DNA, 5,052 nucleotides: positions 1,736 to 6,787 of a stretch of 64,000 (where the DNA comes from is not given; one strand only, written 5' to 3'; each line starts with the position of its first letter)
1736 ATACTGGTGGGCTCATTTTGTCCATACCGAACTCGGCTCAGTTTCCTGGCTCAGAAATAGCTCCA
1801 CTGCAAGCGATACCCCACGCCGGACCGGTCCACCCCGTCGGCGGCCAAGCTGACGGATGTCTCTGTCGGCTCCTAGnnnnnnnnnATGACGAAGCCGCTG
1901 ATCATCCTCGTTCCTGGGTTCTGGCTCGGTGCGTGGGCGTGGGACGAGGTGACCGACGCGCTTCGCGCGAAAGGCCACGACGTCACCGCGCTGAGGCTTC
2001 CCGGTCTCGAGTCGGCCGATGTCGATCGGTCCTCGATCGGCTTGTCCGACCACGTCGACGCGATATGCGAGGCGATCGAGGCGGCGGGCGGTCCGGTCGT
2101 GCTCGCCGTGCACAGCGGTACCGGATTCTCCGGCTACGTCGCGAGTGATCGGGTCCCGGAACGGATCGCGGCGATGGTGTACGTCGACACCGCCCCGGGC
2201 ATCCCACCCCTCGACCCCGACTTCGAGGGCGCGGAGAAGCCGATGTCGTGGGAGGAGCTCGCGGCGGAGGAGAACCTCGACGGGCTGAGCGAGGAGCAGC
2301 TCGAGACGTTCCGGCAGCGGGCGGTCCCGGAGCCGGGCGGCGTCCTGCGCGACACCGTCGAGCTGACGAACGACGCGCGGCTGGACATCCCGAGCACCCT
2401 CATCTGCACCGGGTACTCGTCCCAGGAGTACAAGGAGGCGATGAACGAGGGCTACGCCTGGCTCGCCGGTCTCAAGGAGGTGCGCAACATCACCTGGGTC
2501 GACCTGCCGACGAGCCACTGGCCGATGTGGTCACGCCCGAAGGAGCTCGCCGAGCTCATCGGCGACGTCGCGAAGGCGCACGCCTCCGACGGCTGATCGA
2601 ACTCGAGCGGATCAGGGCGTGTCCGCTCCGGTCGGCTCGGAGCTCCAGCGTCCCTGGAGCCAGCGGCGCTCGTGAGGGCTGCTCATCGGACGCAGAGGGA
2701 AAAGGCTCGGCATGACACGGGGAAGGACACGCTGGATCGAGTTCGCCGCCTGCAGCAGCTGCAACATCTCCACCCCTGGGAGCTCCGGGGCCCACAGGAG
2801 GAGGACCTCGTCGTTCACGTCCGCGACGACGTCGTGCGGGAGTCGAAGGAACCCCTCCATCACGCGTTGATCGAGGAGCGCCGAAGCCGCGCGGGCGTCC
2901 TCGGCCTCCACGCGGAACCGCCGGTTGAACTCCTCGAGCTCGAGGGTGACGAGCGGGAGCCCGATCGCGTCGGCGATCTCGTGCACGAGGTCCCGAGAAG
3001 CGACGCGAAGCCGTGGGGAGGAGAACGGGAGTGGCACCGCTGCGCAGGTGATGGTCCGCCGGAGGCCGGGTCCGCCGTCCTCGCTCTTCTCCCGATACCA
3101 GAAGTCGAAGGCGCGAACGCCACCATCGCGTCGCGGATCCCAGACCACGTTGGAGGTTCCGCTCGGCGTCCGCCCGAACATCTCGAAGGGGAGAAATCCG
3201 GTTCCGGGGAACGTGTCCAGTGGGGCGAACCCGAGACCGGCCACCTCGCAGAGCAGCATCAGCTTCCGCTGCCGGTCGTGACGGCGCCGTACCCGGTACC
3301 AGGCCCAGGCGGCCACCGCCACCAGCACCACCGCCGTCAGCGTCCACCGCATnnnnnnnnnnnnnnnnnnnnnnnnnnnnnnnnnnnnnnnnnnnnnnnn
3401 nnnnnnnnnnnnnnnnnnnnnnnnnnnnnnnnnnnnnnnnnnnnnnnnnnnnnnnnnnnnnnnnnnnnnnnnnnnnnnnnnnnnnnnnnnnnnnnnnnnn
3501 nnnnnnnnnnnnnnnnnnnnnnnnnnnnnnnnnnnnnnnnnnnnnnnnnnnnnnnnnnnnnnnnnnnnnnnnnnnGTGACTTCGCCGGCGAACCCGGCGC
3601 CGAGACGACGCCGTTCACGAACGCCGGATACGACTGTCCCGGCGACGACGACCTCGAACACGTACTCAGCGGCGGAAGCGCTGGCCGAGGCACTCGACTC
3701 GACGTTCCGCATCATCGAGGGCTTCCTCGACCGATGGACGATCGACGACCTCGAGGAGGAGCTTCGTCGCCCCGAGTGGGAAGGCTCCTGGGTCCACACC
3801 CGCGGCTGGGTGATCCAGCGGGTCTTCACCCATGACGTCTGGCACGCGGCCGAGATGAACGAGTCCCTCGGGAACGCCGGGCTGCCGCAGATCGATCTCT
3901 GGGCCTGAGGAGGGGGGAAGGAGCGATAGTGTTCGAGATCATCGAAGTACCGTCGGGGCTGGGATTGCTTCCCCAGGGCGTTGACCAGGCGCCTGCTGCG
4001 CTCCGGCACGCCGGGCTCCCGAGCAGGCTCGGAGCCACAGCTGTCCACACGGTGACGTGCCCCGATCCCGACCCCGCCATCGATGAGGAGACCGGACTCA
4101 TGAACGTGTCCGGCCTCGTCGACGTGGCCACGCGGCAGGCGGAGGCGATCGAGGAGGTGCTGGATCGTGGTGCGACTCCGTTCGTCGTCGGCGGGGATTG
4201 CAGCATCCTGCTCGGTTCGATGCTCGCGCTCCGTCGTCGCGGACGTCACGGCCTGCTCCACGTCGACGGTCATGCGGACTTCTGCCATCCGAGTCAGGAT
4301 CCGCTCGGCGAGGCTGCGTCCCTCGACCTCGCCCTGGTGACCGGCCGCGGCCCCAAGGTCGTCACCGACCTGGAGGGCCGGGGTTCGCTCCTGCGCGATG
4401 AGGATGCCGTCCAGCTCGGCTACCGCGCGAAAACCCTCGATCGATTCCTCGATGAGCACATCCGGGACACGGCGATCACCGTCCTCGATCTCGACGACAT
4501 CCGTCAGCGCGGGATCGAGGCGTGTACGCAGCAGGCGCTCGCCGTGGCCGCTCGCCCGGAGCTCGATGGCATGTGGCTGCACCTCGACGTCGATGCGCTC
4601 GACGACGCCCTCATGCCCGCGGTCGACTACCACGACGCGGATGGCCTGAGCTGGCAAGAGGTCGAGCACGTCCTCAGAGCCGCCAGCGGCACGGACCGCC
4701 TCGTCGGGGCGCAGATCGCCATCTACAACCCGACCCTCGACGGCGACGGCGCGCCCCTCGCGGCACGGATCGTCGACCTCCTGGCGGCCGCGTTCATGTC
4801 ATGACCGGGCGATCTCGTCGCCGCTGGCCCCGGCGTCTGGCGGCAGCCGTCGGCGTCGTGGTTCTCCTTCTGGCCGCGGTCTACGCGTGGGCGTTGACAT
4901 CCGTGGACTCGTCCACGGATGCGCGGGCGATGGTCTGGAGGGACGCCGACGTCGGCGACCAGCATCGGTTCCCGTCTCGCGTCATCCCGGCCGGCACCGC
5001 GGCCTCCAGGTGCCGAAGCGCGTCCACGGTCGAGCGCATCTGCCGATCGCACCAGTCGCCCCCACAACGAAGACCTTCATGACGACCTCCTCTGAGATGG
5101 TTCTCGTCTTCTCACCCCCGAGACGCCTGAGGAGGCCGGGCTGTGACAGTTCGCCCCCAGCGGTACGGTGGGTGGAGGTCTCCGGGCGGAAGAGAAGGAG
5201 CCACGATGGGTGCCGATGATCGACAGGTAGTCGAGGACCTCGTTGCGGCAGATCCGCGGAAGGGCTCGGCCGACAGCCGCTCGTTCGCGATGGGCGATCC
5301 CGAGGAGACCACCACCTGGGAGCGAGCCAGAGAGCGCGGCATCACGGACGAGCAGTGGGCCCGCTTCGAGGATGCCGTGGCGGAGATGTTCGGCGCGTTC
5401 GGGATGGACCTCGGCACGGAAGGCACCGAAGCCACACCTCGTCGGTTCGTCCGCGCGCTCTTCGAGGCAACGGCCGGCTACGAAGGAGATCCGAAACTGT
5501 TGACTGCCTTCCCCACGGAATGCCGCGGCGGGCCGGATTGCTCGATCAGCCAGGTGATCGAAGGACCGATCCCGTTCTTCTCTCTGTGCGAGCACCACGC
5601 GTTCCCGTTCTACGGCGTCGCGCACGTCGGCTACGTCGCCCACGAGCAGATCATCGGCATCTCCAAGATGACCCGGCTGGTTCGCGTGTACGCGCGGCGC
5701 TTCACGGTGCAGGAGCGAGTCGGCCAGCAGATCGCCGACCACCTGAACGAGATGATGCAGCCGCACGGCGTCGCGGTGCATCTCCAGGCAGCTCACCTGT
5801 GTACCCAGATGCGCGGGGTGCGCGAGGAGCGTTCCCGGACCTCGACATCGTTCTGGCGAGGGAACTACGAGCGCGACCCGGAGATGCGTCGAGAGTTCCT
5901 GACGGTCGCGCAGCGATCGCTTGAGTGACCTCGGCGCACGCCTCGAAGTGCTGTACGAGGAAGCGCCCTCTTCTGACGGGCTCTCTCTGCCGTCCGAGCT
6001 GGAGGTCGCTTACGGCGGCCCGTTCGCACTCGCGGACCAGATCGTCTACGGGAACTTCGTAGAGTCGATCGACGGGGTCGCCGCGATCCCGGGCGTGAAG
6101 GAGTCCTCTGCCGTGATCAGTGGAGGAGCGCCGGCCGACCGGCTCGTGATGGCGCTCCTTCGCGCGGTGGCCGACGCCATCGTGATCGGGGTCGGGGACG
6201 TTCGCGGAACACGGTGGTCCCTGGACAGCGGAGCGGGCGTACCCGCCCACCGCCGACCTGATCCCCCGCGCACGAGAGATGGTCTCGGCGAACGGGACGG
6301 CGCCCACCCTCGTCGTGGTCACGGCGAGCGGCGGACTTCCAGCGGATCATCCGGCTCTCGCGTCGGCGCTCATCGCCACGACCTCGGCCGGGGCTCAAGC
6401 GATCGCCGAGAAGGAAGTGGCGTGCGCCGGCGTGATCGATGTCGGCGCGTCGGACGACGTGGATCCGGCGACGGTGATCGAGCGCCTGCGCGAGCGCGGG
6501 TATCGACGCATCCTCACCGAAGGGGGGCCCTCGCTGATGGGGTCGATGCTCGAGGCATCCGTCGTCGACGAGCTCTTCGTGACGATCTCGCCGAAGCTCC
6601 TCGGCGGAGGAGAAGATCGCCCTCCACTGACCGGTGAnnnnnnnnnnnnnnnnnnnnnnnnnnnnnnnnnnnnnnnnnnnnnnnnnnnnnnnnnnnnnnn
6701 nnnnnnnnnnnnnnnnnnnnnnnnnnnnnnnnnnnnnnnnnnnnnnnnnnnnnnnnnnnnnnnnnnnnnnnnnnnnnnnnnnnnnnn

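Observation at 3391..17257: Two diverging copies of a ~520-bp DinB-family gene segment 13 kb apart, each inactivated differently. Copy 2 abuts a truncated arsC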

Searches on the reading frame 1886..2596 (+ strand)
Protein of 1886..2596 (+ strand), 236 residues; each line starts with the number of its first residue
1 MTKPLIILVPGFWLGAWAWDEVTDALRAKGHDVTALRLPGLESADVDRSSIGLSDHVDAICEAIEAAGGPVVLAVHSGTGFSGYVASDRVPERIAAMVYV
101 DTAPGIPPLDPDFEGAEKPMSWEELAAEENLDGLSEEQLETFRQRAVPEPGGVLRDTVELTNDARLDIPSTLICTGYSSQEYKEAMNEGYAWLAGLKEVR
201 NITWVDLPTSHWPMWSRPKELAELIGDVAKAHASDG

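Call 11: search_protein_families(library=pfam, proteins=[window:1886-2596:+], max_evalue=0.01)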
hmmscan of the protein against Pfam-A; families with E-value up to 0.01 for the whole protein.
window:1886-2596:+ (236 aa): 2 families
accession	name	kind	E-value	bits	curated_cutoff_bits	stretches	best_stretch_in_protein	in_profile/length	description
PF12697.13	Abhydrolase_6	-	2.5e-16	61.4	26.3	1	6-223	1-216/217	Alpha/beta hydrolase family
PF00561.26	Abhydrolase_1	-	4.9e-06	26.8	25.8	1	4-120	1-122/245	alpha/beta hydrolase fold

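Call 31: find_encoding_contigs(protein=window:1886-2596:+, flank=10000, max_places=5)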
Protein window:1886-2596:+ (236 aa): no gene with exactly this product is on record in the collection.

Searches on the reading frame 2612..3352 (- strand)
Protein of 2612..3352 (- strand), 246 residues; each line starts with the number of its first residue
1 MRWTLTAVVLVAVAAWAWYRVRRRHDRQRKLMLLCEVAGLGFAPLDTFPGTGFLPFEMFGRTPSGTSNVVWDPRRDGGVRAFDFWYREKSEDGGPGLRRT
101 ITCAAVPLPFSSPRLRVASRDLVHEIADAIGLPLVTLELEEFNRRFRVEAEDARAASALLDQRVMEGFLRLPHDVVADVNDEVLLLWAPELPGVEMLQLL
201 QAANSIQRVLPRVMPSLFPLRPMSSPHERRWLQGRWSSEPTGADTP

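Call 11: search_protein_families(library=pfam, proteins=[window:2612-3352:-], max_evalue=0.01)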
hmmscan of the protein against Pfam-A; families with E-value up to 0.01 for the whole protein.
window:2612-3352:- (246 aa): 1 family
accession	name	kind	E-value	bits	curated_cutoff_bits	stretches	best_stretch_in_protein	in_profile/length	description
PF11335.13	DUF3137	-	2.5e-05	24.6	26.1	1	131-173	38-80/139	Protein of unknown function (DUF3137)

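Call 78: search_protein_families(library=ncbifam, proteins=[window:2615-3352:-], max_evalue=0.01)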
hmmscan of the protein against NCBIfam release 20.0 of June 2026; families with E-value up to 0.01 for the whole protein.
window:2615-3352:- (246 aa): 0 families
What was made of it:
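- Closest known: DinB_2 family. Different: This clade has no curated NCBIfam model (call 78).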

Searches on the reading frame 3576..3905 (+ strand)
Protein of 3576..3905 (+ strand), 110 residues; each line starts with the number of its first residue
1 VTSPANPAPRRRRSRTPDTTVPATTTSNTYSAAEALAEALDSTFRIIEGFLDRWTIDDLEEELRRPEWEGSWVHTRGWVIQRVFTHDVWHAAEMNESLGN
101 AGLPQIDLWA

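Call 34: list_cluster_members(proteins=[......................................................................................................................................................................, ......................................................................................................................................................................, window:3576-3905:+, window:16743-17036:+, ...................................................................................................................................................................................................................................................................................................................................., window:2612-3349:-, window:14881-15501:+, window:15504-16400:+, window:18334-19020:+, window:10232-11518:+])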
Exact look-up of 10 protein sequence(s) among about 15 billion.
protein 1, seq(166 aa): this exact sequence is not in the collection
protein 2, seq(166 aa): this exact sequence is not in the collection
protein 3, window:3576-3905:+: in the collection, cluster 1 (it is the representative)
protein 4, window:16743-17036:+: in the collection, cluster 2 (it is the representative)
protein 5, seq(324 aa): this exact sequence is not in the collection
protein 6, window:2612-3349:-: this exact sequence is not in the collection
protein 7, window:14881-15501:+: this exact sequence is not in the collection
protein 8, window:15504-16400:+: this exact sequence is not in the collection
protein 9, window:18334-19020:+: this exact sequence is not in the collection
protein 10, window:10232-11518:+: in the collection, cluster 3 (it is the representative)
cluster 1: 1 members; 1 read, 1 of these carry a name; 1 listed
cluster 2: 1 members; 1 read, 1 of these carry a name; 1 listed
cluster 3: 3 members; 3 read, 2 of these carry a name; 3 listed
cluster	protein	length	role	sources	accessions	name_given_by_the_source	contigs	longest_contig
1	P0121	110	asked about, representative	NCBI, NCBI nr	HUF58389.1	MAG TPA: hypothetical protein VMR89_02740 [Actinomycetota bacterium] | hypothetical protein [Actinomycetota bacterium]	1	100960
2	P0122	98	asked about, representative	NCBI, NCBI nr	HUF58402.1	MAG TPA: DinB family protein [Actinomycetota bacterium] | DinB family protein [Actinomycetota bacterium]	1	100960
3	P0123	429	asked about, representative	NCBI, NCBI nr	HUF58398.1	MAG TPA: adenylate/guanylate cyclase domain-containing protein [Actinomycetota bacterium] | adenylate/guanylate cyclase domain-containing protein [Actinomycetota bacterium]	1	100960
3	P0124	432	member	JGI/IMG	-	adenylate cyclase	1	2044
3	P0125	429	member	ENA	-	-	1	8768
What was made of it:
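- Tried and rejected: The repaired copy 1 protein (Glu or Gly variant) is not in the 15-billion-protein collection (call 34).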

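Call 36: find_encoding_contigs(protein=P0122, flank=10000, max_places=8)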
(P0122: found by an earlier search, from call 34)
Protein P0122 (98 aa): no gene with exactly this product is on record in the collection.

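Call 63: find_encoding_contigs(protein=P0121, flank=10000, max_places=3)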
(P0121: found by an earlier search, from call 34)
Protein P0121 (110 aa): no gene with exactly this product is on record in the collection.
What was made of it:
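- Tried and rejected: Look-ups of the annotated fragments P0121 and P0122 returned no contig (calls 36, 63).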

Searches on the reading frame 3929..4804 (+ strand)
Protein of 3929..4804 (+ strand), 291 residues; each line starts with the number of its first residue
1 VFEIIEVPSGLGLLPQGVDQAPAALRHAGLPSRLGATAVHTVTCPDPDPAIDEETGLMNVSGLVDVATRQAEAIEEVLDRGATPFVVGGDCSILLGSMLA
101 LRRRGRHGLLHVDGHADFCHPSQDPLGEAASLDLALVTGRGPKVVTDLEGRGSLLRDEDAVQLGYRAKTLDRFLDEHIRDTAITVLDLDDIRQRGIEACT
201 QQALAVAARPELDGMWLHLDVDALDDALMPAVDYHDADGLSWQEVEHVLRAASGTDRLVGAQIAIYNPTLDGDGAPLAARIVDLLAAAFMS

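Call 11: search_protein_families(library=pfam, proteins=[window:3929-4804:+], max_evalue=0.01)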
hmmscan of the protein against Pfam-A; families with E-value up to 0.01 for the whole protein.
window:3929-4804:+ (291 aa): 1 family
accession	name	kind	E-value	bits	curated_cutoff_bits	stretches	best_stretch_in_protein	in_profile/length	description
PF00491.26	Arginase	-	2.4e-31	109.7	22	1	5-283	6-275/280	Arginase family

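Call 32: find_encoding_contigs(protein=window:3929-4804:+, flank=10000, max_places=5)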
Protein window:3929-4804:+ (291 aa): 1 contig read that carries it; 1 place shown.
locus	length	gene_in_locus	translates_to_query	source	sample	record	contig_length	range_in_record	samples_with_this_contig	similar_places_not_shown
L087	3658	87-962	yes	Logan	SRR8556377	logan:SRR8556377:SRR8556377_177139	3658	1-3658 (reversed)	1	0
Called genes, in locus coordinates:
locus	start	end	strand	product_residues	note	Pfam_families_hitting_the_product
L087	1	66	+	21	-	?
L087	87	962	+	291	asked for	PF00491:Arginase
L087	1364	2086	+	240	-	PF01227:GTP_cyclohydroI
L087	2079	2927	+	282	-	PF01872:RibD_C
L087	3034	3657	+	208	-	?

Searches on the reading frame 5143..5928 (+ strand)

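Call 11: search_protein_families(library=pfam, proteins=[window:5143-5928:+], max_evalue=0.01)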
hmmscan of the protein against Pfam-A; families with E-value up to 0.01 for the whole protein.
window:5143-5928:+ (261 aa): 2 families
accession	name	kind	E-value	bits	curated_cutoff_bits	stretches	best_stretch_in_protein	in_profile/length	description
PF01227.27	GTP_cyclohydroI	-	2.7e-53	180.5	27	1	76-255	2-177/179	GTP cyclohydrolase I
PF14489.11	QueF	-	0.0015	19.2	27.3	1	156-212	2-58/81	QueF-like protein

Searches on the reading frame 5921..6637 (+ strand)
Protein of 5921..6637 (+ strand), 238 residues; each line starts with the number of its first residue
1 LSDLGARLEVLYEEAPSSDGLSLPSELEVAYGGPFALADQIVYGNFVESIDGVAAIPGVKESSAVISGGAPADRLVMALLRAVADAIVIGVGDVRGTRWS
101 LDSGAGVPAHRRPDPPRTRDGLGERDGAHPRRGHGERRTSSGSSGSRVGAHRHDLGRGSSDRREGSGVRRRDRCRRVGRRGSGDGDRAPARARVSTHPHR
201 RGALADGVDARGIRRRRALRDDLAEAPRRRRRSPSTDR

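Call 27: search_protein_families(library=pfam, proteins=[window:5921-6637:+], max_evalue=0.001)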
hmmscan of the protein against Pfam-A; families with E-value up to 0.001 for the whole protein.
window:5921-6637:+ (238 aa): 0 families
